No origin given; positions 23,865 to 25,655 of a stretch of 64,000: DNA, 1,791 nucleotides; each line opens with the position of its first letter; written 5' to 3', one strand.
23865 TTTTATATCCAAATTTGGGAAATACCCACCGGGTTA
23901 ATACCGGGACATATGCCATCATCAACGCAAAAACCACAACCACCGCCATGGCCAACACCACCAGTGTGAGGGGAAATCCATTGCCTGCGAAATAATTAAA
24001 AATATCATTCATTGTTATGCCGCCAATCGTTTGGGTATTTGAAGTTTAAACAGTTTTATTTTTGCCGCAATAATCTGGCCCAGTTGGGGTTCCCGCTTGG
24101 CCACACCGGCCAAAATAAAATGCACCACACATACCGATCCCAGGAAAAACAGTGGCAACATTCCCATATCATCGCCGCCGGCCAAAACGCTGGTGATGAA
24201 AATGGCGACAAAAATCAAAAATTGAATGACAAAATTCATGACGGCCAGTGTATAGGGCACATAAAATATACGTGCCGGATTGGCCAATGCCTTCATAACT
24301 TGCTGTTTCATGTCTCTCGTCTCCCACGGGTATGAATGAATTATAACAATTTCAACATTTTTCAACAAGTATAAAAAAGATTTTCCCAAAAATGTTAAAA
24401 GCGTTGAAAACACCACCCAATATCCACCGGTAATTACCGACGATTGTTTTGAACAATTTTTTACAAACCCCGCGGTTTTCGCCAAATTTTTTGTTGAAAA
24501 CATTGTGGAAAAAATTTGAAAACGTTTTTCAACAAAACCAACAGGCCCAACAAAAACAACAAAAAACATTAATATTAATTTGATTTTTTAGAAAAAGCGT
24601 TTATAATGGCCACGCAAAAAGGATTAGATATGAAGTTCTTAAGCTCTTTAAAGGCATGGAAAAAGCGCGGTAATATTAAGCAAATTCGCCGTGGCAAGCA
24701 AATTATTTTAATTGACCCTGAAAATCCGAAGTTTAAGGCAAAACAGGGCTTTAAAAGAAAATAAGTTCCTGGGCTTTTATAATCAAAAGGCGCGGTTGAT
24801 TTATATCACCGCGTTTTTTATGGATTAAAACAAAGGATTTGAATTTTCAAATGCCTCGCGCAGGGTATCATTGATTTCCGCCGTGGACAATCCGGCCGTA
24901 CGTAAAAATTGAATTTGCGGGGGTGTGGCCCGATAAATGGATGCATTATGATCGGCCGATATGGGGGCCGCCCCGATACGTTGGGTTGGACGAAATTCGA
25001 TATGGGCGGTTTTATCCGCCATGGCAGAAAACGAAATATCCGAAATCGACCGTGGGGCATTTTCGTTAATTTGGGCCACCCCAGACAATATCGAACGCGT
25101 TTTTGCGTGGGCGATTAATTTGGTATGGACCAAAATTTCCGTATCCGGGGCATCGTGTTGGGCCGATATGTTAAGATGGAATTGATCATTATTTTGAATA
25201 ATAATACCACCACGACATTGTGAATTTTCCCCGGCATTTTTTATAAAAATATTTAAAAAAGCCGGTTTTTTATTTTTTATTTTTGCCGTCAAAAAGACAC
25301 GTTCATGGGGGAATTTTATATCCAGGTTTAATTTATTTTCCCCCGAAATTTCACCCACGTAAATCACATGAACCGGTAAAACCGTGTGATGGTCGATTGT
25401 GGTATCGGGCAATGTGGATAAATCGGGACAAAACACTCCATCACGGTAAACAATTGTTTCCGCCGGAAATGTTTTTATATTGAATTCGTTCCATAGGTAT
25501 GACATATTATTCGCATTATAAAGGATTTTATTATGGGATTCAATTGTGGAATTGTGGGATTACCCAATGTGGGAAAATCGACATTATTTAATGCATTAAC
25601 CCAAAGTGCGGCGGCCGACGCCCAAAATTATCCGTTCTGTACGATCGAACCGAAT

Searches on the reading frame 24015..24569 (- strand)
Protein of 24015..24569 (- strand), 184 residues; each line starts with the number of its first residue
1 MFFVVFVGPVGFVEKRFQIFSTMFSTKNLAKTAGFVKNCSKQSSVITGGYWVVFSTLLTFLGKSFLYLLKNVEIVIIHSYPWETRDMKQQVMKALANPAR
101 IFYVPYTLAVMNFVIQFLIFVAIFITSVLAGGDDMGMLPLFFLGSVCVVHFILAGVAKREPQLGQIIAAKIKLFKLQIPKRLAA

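Call 87: search_protein_families(library=pfam, proteins=[window:24015-24569:-], max_evalue=0.01)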
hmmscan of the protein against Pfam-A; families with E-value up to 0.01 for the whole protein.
window:24015-24569:- (184 aa): 1 family
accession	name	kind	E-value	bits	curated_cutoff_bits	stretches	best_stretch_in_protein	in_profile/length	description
PF05101.18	VirB3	-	0.0031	18.2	23.9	1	89-173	3-73/84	Type IV secretory pathway, VirB3-like protein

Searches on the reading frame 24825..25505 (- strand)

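Call 88: search_protein_families(library=pfam, proteins=[window:24825-25505:-], max_evalue=0.01)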
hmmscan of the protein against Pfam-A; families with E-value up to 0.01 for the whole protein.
window:24825-25505:- (226 aa): 1 family
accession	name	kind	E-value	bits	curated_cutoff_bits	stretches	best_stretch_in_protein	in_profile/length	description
PF01458.23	SUFBD_core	-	2.6e-10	40.6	27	1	85-219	97-232/232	SUF system FeS cluster assembly, SufBD core domain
